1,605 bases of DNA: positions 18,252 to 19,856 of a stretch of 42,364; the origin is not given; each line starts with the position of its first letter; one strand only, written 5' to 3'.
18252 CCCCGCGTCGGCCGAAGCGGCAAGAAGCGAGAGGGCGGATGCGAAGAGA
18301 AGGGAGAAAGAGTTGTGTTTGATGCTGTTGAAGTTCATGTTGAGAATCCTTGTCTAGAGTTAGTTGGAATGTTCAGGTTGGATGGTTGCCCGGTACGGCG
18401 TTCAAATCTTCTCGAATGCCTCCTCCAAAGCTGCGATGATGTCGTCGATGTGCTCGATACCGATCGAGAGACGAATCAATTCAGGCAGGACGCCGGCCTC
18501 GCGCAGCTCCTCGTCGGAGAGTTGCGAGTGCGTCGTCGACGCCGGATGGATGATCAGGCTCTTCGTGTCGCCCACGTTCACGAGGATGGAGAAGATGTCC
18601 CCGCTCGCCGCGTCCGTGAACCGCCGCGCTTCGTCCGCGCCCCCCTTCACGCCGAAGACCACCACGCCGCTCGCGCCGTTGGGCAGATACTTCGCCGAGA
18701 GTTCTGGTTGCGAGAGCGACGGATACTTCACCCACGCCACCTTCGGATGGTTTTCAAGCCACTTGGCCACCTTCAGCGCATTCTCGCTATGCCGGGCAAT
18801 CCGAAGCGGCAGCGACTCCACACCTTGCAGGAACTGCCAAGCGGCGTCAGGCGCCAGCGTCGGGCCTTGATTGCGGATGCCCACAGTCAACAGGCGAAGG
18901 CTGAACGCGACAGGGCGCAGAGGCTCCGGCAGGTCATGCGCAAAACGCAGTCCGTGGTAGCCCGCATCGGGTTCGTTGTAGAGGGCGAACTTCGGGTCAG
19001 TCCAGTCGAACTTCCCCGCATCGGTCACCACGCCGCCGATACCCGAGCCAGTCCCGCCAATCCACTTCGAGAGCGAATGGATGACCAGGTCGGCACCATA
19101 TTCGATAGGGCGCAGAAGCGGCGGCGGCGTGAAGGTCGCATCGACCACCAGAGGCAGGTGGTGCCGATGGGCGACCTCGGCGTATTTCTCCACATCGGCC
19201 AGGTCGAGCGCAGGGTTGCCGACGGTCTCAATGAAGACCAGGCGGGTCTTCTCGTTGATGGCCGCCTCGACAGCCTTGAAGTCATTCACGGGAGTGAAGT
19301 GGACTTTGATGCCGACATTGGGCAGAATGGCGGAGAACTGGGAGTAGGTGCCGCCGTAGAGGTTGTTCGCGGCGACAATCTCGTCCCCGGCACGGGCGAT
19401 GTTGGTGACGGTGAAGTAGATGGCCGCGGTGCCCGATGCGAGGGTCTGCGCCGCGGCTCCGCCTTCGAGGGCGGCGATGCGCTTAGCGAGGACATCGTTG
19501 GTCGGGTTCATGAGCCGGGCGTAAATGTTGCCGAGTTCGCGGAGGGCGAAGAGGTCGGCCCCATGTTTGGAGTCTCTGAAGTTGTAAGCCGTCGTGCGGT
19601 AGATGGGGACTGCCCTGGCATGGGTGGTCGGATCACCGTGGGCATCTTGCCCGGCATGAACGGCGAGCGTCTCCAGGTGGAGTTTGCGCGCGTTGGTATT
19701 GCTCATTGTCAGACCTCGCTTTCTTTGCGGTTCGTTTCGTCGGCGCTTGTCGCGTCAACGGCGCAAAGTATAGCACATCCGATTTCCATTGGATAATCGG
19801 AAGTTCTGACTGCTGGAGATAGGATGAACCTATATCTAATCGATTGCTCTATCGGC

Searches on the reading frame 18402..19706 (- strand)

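Call 42: search_protein_families(library=pfam, proteins=[window:18402-19706:-], max_evalue=0.01)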
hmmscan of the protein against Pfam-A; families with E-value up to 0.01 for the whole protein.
window:18402-19706:- (434 aa): 6 families
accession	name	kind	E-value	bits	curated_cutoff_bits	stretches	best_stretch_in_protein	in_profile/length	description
PF01053.26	Cys_Met_Meta_PP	-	4.6e-118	394.5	27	1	12-432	1-381/381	Cys/Met metabolism PLP-dependent enzyme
PF00155.27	Aminotran_1_2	-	1.3e-10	41.5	19.7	1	72-228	46-233/361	Aminotransferase class I and II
PF01041.23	DegT_DnrJ_EryC1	-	7.3e-07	29.2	19.8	1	67-190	23-146/360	DegT/DnrJ/EryC1/StrS aminotransferase family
PF00266.25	Aminotran_5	-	3.8e-06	26.5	21.5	1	92-223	70-210/371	Aminotransferase class-V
PF06838.17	Met_gamma_lyase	-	0.00013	21.1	24.2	1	81-235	71-242/405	Methionine gamma-lyase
PF01212.27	Beta_elim_lyase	-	0.005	16.6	27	1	68-191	32-170/288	Beta-eliminating lyase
